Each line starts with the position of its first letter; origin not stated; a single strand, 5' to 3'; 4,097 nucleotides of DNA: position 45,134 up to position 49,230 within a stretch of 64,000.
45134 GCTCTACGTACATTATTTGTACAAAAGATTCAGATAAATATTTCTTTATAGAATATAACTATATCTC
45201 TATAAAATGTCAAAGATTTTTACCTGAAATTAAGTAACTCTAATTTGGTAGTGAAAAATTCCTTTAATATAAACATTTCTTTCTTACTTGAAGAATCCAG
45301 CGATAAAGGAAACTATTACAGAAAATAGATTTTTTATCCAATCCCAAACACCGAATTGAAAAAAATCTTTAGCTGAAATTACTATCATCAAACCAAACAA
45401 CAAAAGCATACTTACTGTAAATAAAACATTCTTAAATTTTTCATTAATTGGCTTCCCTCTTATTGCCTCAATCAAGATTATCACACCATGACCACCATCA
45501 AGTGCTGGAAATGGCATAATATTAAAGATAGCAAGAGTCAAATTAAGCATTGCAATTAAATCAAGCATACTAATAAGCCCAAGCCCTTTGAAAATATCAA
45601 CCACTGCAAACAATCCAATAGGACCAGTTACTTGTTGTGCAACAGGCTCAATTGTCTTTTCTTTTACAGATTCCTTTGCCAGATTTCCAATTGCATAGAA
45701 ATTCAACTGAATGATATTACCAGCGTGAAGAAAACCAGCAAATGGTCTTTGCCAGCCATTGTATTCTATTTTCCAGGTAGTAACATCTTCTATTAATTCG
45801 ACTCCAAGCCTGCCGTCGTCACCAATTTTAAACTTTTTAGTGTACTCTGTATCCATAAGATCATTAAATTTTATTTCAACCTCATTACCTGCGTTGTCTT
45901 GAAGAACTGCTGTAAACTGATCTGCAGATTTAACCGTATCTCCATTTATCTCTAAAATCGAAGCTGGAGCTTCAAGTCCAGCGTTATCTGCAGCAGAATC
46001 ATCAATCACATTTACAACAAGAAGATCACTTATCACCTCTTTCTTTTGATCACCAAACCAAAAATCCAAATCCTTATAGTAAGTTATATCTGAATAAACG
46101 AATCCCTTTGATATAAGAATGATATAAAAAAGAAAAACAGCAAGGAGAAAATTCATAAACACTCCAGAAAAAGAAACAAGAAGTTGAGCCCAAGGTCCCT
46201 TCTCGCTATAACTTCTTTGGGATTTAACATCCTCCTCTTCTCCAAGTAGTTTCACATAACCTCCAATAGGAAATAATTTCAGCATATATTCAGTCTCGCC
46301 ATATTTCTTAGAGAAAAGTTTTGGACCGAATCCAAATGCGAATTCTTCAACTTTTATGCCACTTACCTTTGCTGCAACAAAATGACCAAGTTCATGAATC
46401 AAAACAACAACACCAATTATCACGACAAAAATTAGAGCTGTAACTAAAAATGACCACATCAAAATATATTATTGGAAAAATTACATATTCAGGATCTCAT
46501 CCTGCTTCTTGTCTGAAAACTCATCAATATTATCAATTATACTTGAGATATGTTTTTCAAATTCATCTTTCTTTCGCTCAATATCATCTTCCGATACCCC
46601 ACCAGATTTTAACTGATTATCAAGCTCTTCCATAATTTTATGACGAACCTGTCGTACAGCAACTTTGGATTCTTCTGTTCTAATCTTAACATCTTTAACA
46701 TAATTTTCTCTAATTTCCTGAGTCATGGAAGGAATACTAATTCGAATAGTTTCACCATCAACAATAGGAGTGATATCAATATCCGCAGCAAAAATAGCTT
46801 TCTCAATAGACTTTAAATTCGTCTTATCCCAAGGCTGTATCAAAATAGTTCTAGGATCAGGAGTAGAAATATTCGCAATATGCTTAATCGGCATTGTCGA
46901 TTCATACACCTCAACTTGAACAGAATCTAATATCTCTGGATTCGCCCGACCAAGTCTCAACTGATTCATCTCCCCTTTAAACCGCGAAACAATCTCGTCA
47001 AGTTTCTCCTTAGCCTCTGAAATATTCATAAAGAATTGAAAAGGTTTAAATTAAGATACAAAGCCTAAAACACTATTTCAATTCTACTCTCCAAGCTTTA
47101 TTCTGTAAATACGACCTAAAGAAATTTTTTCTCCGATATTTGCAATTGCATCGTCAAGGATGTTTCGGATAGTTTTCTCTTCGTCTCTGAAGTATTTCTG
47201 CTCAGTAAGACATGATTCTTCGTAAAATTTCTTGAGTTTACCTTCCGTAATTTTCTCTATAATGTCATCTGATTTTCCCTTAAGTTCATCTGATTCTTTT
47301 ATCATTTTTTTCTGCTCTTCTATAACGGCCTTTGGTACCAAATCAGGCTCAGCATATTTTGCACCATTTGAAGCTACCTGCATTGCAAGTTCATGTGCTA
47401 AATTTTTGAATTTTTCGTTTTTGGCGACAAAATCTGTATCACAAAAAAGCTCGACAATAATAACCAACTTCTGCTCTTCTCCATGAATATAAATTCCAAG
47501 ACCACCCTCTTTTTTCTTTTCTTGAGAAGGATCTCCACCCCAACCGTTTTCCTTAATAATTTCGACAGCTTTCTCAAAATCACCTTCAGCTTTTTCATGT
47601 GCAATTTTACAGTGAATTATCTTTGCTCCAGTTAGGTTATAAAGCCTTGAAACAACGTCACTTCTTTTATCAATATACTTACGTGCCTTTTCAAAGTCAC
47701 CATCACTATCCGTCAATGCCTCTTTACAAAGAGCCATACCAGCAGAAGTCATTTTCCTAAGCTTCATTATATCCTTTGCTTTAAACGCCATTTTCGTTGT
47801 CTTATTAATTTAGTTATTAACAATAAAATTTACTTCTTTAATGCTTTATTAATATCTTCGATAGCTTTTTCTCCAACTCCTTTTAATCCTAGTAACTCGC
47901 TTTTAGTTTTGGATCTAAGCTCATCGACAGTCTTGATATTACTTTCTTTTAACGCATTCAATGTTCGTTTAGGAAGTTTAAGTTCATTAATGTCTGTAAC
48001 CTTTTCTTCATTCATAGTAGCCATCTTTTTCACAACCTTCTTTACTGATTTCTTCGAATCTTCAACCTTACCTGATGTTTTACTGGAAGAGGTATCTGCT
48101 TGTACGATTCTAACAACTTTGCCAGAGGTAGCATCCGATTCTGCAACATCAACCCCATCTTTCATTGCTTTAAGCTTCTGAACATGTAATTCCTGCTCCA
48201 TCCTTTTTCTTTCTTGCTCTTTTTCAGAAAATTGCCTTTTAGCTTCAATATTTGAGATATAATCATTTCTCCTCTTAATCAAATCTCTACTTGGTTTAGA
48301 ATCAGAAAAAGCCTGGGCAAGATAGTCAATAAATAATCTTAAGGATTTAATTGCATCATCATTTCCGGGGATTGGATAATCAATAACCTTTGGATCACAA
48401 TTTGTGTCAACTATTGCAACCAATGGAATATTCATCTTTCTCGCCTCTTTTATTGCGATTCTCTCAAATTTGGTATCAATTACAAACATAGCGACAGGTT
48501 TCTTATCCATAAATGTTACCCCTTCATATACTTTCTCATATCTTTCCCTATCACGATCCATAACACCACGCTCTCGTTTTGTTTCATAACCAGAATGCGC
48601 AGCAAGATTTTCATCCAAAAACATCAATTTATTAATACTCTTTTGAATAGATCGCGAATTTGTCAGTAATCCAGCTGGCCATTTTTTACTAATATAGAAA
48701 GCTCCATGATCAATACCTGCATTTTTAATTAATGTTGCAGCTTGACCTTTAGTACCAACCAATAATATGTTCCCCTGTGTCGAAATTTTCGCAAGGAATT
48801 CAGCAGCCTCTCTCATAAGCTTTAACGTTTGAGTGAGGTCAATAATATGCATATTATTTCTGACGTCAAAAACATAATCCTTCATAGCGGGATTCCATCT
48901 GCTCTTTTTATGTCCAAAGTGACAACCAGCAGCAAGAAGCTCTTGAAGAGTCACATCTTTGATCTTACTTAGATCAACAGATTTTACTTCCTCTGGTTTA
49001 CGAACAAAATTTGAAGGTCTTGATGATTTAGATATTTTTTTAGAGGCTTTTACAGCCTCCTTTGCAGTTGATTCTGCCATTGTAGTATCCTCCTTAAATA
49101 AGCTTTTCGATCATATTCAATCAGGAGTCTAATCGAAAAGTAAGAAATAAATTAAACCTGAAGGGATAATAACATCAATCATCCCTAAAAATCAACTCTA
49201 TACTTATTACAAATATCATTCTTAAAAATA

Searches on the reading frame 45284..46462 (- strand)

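Call 33: search_protein_families(library=pfam, proteins=[window:45284-46462:-], max_evalue=0.001)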
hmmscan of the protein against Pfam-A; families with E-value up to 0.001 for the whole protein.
window:45284-46462:- (392 aa): 3 families
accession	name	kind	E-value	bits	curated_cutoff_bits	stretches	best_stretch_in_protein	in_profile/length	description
PF02163.28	Peptidase_M50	-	1.7e-54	184.9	27.2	1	12-357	2-220/221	Peptidase family M50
PF17820.7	PDZ_6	-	4.7e-05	23.5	27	1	149-199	2-52/54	PDZ domain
PF13180.12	PDZ_2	-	0.00018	22.1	27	1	146-198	13-66/80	PDZ domain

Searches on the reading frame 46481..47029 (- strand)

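Call 33: search_protein_families(library=pfam, proteins=[window:46481-47029:-], max_evalue=0.001)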
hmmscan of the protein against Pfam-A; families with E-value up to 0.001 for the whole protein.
window:46481-47029:- (182 aa): 1 family
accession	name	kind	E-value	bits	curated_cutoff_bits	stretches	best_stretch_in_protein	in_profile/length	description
PF01765.24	RRF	-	2.7e-53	180.6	29.7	1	17-180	1-164/164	Ribosome recycling factor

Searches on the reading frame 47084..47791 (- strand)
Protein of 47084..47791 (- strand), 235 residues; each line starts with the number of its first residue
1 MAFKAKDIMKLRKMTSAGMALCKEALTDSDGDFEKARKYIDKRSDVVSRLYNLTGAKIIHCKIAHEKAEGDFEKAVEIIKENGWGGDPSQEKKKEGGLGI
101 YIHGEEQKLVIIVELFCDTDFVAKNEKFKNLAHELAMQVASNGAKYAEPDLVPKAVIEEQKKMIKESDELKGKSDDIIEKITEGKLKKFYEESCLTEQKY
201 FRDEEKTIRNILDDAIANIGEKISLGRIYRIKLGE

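Call 33: search_protein_families(library=pfam, proteins=[window:47084-47791:-], max_evalue=0.001)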
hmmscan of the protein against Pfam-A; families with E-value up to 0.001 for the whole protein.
window:47084-47791:- (235 aa): 3 families
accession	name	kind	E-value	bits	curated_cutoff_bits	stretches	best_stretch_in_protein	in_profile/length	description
PF00889.24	EF_TS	-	2.4e-28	99.5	27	2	130-234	105-203/204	Elongation factor TS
PF25025.1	EF-Ts_N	-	5.4e-06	26.7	33.2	0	6-42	15-52/60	Elongation factor Ts, mitochondrial, N-terminal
PF22566.2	UBA_8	-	0.00011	22.2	26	0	12-36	11-35/46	UBA-like domain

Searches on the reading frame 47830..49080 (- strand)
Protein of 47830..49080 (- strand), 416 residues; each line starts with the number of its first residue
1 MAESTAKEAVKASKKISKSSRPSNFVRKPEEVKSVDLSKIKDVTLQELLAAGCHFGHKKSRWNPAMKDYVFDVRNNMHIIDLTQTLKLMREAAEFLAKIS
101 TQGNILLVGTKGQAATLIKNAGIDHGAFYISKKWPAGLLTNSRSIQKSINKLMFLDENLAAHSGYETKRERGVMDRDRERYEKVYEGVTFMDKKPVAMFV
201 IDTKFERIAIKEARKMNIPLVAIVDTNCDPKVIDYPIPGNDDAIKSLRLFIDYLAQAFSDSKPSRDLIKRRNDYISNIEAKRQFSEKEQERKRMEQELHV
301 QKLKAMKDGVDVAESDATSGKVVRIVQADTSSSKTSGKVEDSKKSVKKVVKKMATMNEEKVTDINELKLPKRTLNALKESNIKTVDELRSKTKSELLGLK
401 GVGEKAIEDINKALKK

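Call 33: search_protein_families(library=pfam, proteins=[window:47830-49080:-], max_evalue=0.001)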
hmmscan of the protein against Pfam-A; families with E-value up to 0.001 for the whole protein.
window:47830-49080:- (416 aa): 3 families
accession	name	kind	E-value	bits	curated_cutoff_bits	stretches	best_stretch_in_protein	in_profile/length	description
PF00318.25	Ribosomal_S2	-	2.1e-73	246.6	26.1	1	48-259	1-214/216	Ribosomal protein S2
PF03118.21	RNA_pol_A_CTD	-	9.8e-14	51.3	23.8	1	356-415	7-66/67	Bacterial RNA polymerase, alpha chain C terminal domain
PF14520.12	HHH_5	-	0.00021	22.1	27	1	372-416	13-57/57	Helix-hairpin-helix domain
